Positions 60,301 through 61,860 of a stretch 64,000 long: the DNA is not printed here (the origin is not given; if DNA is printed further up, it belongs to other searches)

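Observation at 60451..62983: Candidate uncharacterised two-gene module: coiled-coil PD-(D/E)xK-like protein + vWA/MIDAS protein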

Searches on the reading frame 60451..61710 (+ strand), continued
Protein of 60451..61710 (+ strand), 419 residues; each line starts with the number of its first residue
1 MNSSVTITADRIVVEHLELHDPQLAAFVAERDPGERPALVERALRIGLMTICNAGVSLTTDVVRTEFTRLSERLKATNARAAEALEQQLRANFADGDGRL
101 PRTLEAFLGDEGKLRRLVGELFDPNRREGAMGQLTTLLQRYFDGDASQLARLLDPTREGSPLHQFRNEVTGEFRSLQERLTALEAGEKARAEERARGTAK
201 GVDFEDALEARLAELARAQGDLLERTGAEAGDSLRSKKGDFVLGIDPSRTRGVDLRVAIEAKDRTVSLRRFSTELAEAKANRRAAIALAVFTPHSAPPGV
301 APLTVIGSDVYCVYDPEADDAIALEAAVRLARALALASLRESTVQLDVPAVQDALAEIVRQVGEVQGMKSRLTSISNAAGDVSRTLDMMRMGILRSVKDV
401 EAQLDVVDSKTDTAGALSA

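Call 37: fold_search(model_id=the predicted structure, library=pdb)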
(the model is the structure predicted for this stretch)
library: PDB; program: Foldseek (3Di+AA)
matches with E <= 10: 230; with E <= 0.001: 0
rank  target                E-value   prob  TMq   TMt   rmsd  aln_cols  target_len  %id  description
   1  7edb_A                4.4e-03  0.99  0.18  0.21  13.2       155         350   12  EcoT38I restriction endonuclease complexed with DNA (released 2022-03-16)
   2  7e8r                  1.7e-02  0.87  0.19  0.22   8.4       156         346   15  EcoT38I restriction endonuclease (released 2022-03-02)
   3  2gb7_A                2.4e-02  0.66  0.21  0.28  29.1       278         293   17  Metal-depleted Ecl18kI in complex with uncleaved, modified DNA (released 2006-06-20)
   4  2gb7_C                2.5e-02  0.66  0.20  0.27  29.0       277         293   16  Metal-depleted Ecl18kI in complex with uncleaved, modified DNA (released 2006-06-20)
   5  7edb_B                4.4e-02  0.85  0.19  0.22  13.6       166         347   11  EcoT38I restriction endonuclease complexed with DNA (released 2022-03-16)
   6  3bm3_B                1.3e-01  0.25  0.14  0.21  26.4       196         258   20  Restriction endonuclease PspGI-substrate DNA complex (released 2008-09-16)
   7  2fqz_C                1.4e-01  0.28  0.19  0.26  29.3       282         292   14  Metal-depleted Ecl18kI in complex with uncleaved DNA (released 2006-06-20)
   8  1dzf                  1.5e-01  0.44  0.16  0.28   7.1       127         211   14  RPB5 from S.cerevisiae (released 2000-06-09)
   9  2gb7_B                1.5e-01  0.25  0.19  0.26  29.2       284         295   14  Metal-depleted Ecl18kI in complex with uncleaved, modified DNA (released 2006-06-20)
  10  9khv_A                2.3e-01  0.57  0.20  0.08   4.9       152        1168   13  Structure of DdmD dimer with ssDNA without nucleotide (released 2025-02-19)
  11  6hlr_E                2.3e-01  0.30  0.15  0.26   7.9       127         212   13  Yeast RNA polymerase I elongation complex bound to nucleotide analog GMPCPP (core focused) (released 2019-04-03)
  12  3bm3_A                2.4e-01  0.21  0.15  0.22  26.3       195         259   20  Restriction endonuclease PspGI-substrate DNA complex (released 2008-09-16)
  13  4c2m_E                2.9e-01  0.33  0.16  0.28   7.2       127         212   13  Structure of RNA polymerase I at 2.8 A resolution (released 2013-10-23)
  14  9g1x_E                3.3e-01  0.23  0.15  0.27   8.3       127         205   13  Yeast RNA polymerase I elongation complex stalled by an apurinic site, 11-subunit (released 2025-06-18)
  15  9va7_A                4.2e-01  0.13  0.12  0.12  13.8       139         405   12  Crystal structure of legionella effector Lem17 in complex with IP6 (released 2026-01-21)
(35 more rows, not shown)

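Call 51: find_encoding_contigs(protein=P0245, flank=6000, max_places=3)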
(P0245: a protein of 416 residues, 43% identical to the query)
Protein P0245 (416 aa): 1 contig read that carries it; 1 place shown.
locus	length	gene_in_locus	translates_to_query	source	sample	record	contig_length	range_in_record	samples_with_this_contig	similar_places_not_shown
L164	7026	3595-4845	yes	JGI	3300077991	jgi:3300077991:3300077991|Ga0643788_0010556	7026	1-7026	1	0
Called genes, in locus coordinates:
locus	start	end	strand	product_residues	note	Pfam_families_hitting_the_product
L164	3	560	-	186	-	?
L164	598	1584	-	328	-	PF08279:HTH_11 (weak), PF13280:WYL, PF25583:WCX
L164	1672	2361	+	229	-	-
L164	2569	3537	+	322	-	PF10722:YbjN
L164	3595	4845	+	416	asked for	-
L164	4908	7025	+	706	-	?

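Call 52: find_encoding_contigs(protein=P0271, flank=6000, max_places=3)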
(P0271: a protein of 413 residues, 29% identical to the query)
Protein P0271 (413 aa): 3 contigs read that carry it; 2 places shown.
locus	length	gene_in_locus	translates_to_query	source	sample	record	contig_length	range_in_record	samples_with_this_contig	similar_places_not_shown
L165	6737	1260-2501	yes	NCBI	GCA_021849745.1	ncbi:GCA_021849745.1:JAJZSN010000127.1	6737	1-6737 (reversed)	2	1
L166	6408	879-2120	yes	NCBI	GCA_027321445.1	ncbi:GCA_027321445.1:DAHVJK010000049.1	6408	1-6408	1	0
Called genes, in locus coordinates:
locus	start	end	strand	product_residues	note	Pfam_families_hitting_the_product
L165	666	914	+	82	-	-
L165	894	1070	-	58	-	-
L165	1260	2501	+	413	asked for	-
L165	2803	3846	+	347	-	PF27225:AF_1859_N, PF10040:CRISPR_Cas6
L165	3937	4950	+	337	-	PF08279:HTH_11, PF19187:HTH_PafC (faint), PF13280:WYL, PF25583:WCX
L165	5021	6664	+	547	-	-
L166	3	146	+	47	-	?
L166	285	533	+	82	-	-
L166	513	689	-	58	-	-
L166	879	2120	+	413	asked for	-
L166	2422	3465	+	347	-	PF27225:AF_1859_N, PF10040:CRISPR_Cas6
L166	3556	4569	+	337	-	PF08279:HTH_11, PF19187:HTH_PafC (faint), PF13280:WYL, PF25583:WCX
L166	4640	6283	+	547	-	-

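Call 56: search_protein_families(library=pfam, proteins=[P0271, P0273, P0289, P0320, P0328, P0385, P0389, P0304, P0324, P0343], max_evalue=0.01)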
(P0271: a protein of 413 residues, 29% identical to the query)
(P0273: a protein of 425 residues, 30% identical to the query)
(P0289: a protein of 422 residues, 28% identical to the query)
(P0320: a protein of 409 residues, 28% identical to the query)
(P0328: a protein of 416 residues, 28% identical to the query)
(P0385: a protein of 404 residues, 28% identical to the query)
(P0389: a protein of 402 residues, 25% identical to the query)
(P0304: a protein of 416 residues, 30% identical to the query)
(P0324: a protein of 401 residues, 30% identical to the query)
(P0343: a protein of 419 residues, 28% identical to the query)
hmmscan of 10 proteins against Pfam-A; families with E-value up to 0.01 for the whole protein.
P0271 (413 aa): 0 families

P0273 (425 aa): 0 families

P0289 (422 aa): 0 families

P0320 (409 aa): 0 families

P0328 (416 aa): 0 families

P0385 (404 aa): 1 family
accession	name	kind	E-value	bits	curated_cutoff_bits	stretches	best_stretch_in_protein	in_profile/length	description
PF12584.13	TRAPPC10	-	0.0015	18.8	22.5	1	221-258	75-112/150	Trafficking protein particle complex subunit 10, TRAPPC10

P0389 (402 aa): 0 families

P0304 (416 aa): 0 families

P0324 (401 aa): 0 families

P0343 (419 aa): 0 families

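Call 58: find_encoding_contigs(protein=P0002, flank=8000, max_places=2)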
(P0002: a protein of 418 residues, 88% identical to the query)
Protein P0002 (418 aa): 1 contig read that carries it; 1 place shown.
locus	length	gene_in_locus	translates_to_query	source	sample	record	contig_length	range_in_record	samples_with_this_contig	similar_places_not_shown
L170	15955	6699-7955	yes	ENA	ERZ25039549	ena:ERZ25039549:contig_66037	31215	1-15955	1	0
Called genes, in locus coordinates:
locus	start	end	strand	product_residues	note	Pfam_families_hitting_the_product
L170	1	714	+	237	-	?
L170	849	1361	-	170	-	PF01872:RibD_C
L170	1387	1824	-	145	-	PF00903:Glyoxalase, PF13669:Glyoxalase_4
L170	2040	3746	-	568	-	PF08378:NERD, PF00580:UvrD-helicase (faint), PF13191:AAA_16 (weak), PF13245:AAA_19, PF13604:AAA_30, PF13361:UvrD_C (weak), PF13538:UvrD_C_2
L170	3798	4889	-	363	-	-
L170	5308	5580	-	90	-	PF04014:MazE_antitoxin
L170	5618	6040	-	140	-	-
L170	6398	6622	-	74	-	-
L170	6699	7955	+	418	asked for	-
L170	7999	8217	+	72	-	PF24718:HTH_73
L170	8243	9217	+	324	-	-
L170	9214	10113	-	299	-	PF08378:NERD, PF01396:Zn_ribbon_Top1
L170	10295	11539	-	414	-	-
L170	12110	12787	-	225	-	-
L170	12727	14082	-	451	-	PF13401:AAA_22 (faint)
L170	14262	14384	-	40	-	-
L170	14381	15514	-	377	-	-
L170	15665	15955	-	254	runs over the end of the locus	PF04851:ResIII (weak)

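Call 62: search_protein_families(library=pfam, alignment_id=A4, max_evalue=0.00001)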
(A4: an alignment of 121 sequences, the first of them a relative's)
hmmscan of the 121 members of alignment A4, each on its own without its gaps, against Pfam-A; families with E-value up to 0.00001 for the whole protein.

A. member 1, L004:5107-5631:+ (174 aa): 1 family
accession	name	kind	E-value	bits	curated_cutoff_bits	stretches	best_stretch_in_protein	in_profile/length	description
PF21619.2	DUF6855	-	9.5e-70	233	27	1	44-174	2-132/132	Family of unknown function (DUF6855)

B. families by the number of members that match (of 121 scanned): 98 families (the first 25 are shown)
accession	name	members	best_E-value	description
PF13487.12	HD_5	6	8.9e-41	HD domain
PF00990.26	GGDEF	6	5.2e-26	Diguanylate cyclase, GGDEF domain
PF01966.28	HD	6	4.6e-23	HD domain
PF00583.31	Acetyltransf_1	6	1.2e-09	Acetyltransferase (GNAT) family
PF13508.13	Acetyltransf_7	6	2.1e-08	Acetyltransferase (GNAT) domain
PF00118.29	Cpn60_TCP1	5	1.4e-75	TCP-1/cpn60 chaperonin family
PF09848.15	SLFN-g3_helicase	4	6.4e-54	Schlafen group 3, DNA/RNA helicase domain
PF00082.27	Peptidase_S8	4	2.2e-45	Subtilase family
PF01850.27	PIN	4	5e-15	PIN domain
PF13673.13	Acetyltransf_10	4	3.4e-06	Acetyltransferase (GNAT) domain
PF00296.26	Bac_luciferase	3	1.4e-54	Luciferase-like monooxygenase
PF00291.31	PALP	2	3e-64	Pyridoxal-phosphate dependent enzyme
PF01014.23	Uricase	2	1.8e-52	Uricase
PF01512.22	Complex1_51K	2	5.9e-48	Nuo51 FMN-binding domain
PF02735.22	Ku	2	4.2e-47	Ku70/Ku80 beta-barrel domain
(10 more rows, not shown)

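Call 63: search_protein_families(library=padloc, alignment_id=A4, max_evalue=0.00001)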
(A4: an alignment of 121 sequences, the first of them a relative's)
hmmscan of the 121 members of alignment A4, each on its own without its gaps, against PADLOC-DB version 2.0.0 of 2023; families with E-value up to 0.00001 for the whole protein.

A. member 1, L004:5107-5631:+ (174 aa): 0 families

B. families by the number of members that match (of 121 scanned): 70 families (the first 25 are shown)
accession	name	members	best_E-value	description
PDLC05014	PDC-S41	5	1e-115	-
PDLC03014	subtilase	4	3e-31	-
PDLC01457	WYL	2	7.6e-49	"CAS-I,CAS-II,CAS-III,CAS-IV,CAS-V,CAS-VI; associated_signaling"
PDLC03920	MkoA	2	2.8e-40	-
PDLC01652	WYL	2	6.4e-36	"CAS-I,CAS-II,CAS-III,CAS-IV,CAS-V,CAS-VI; associated_signaling"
PDLC03921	MkoA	2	1.9e-25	-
PDLC03924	MkoC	2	9.9e-25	-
PDLC01766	Cas3c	2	1.4e-15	-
PDLC04132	HNH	2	3.4e-12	-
PDLC02895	DpdJ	2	8.3e-11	DpdJ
PDLC03206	mREase_II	1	5.4e-81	Type II methyl-directed restriction enzyme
PDLC00114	GajB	1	2.8e-73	UrvD helicase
PDLC03802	RTasHel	1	3.2e-60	DRT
PDLC00132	GajB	1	5.5e-57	UrvD helicase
PDLC00117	GajB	1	1.3e-43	UrvD helicase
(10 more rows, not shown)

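Call 80: find_related_loci(query=A3, collection=viral_contigs, flank=5000)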
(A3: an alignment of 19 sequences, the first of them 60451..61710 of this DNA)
Query A3 (419 aa) in viral_contigs; peptide patterns used: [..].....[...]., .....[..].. (x = any residue, [..] = any of these).
125 stretches matched a pattern, but none encodes a relative of the query by tblastn (E <= 1e-3).

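Call 81: search_protein_families(library=phrogs, proteins=[window:60451-61710:+, P0271, P0245, P0289], max_evalue=0.001)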
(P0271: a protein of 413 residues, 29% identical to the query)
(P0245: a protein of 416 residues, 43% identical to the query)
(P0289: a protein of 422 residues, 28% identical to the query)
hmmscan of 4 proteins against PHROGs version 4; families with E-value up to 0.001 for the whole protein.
window:60451-61710:+ (419 aa): 0 families

P0271 (413 aa): 0 families

P0245 (416 aa): 0 families

P0289 (422 aa): 0 families
